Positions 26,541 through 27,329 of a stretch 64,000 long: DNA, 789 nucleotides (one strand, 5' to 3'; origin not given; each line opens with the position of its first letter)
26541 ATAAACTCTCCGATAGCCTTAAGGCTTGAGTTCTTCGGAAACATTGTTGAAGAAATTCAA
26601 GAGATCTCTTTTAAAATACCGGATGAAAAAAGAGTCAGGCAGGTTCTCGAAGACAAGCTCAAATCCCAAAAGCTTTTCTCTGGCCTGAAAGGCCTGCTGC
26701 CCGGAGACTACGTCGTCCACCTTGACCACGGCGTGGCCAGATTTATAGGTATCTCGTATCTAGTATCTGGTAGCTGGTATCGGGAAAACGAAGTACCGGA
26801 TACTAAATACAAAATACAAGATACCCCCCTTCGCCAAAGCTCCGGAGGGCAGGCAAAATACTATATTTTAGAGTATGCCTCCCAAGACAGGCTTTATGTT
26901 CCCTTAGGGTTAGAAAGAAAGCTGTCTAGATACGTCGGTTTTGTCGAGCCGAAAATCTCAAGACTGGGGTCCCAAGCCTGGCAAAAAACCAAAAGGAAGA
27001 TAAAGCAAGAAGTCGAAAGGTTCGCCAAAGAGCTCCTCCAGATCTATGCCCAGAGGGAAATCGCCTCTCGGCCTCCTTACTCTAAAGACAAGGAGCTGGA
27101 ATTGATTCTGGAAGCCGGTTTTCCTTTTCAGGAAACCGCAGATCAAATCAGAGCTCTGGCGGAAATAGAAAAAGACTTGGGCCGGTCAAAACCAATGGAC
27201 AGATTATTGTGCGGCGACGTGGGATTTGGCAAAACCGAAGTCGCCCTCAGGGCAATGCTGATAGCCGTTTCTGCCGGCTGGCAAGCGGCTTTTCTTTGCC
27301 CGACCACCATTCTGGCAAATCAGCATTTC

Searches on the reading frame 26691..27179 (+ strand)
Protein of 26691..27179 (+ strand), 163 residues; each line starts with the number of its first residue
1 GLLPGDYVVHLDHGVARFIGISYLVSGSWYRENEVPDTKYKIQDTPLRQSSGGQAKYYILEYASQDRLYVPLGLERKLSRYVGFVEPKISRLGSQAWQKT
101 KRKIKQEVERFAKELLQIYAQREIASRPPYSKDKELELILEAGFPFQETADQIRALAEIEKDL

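Call 93: search_solved_structures(query=window:26691-27179:+, show_alignments=1, max_evalue=0.001)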
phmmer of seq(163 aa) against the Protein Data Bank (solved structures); distinct sequences matched with E-value up to 0.001: 10.
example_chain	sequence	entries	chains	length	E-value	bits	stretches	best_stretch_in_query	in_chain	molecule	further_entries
6ac6_A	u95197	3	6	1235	1.7e-19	73.7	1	48-163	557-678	Mycobacterium smegmatis Mfd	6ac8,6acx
6aca_A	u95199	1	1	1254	5.7e-19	71.9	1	2-163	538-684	Mycobacterium tuberculosis Mfd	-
6x26_A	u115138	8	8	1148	1.8e-16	63.8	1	51-161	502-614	Transcription-repair-coupling factor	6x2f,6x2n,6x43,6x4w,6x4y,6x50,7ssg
2eyq_A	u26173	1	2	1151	1.8e-16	63.8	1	51-161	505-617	Transcription-repair coupling factor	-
9n07_A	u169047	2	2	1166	1.8e-16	63.8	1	51-161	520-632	Transcription-repair-coupling factor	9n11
6xeo_A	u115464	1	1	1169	1.8e-16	63.8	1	51-161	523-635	Transcription-repair-coupling factor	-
6m6a_M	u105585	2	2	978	2.5e-15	60.1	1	49-163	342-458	Transcription-repair-coupling factor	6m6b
13jq_A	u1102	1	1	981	7.9e-15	58.5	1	49-163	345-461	Transcription-repair-coupling factor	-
6yhz_A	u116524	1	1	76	7.2e-06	29.4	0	50-87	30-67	Transcription-repair-coupling factor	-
3mlq_E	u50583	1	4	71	0.00024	24.4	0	3-22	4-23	Transcription-repair coupling factor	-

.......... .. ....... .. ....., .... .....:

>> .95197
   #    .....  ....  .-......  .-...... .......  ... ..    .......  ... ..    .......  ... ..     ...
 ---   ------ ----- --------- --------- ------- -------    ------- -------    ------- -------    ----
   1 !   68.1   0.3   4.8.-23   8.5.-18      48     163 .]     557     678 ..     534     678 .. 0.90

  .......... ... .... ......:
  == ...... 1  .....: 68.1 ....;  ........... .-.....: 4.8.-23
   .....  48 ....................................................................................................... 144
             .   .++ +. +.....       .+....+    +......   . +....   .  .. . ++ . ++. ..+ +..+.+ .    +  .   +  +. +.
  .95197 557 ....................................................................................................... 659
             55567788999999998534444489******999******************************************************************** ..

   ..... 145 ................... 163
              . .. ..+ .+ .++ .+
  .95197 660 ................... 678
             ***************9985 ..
